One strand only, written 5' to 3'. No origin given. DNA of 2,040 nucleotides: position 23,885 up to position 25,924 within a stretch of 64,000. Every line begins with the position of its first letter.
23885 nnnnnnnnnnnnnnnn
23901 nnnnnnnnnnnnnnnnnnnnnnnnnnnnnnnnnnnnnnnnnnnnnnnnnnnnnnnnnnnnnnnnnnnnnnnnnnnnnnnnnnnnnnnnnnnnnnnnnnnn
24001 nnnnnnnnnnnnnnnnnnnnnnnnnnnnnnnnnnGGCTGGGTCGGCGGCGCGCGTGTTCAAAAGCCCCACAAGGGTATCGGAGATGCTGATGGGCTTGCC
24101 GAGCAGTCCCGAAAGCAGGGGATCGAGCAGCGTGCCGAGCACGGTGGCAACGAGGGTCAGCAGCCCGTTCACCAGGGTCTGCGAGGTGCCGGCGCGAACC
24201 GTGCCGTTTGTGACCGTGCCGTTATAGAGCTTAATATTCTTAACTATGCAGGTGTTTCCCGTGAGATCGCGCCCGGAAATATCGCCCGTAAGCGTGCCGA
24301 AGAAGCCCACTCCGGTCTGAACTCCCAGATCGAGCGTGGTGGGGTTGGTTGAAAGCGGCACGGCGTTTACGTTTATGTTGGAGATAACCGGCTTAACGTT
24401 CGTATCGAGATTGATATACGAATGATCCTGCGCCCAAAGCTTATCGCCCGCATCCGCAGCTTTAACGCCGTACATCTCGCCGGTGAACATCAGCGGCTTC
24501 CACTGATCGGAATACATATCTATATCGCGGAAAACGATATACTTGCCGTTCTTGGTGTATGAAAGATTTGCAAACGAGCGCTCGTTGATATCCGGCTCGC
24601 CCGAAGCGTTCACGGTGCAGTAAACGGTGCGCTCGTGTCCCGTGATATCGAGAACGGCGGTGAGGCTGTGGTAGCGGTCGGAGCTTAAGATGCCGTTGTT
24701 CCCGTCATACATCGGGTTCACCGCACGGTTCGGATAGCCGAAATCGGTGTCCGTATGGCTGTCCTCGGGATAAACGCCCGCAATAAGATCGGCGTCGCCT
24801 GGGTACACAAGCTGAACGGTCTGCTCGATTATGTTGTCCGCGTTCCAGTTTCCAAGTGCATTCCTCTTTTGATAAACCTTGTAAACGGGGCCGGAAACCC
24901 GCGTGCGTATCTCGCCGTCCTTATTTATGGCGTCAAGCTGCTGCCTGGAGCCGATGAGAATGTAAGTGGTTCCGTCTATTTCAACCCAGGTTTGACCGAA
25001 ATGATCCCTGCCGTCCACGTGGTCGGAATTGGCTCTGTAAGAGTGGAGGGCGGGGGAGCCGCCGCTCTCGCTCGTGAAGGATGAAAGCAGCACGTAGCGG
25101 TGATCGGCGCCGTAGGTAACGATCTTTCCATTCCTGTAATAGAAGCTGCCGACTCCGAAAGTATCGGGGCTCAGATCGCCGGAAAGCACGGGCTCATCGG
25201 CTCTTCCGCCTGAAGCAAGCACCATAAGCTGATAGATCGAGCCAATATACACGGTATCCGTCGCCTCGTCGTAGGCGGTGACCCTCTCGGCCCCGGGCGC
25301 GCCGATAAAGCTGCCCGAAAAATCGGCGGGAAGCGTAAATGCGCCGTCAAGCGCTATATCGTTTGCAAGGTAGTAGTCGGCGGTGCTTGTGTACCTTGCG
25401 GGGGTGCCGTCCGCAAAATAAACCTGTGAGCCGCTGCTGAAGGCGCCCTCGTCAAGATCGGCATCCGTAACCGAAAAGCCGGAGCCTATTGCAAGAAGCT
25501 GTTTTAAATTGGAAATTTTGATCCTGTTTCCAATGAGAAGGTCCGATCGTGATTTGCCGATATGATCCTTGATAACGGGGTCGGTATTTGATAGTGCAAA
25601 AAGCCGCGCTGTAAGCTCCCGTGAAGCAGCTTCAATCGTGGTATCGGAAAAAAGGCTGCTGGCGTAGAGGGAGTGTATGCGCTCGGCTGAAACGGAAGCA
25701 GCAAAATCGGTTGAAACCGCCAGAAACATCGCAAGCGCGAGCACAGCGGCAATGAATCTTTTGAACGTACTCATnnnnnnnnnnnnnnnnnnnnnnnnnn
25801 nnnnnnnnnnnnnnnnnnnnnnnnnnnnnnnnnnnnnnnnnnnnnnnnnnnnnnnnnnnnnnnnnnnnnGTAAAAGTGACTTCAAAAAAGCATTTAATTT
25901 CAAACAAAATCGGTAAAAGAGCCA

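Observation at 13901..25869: Complete sortase-dependent pilus operon (tip, backbone, class C sortase, small pilin)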

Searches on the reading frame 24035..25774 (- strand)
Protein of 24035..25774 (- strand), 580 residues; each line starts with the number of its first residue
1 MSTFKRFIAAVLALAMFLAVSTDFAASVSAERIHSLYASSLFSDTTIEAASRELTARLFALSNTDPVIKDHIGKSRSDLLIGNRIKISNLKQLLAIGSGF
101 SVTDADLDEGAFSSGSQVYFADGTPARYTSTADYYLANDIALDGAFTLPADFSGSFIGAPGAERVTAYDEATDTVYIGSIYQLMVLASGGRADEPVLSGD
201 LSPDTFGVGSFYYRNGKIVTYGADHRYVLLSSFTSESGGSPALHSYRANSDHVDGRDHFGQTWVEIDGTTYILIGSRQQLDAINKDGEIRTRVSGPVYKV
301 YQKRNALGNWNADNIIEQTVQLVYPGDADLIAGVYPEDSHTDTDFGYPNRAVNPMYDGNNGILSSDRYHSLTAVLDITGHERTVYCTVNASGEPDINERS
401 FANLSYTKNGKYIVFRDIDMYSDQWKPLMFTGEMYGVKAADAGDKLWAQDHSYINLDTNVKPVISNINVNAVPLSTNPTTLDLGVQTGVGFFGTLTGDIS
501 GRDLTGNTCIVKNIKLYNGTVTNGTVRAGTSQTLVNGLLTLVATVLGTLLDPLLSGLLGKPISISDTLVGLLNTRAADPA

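Call 14: search_protein_families(library=pfam, proteins=[window:24125-25774:-], max_evalue=10)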
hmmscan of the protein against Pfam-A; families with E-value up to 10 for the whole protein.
window:24125-25774:- (550 aa): 0 families

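Call 28: search_solved_structures(query=window:24035-25774:-, max_evalue=1)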
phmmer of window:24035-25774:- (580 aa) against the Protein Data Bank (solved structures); distinct sequences matched with E-value up to 1: 0.
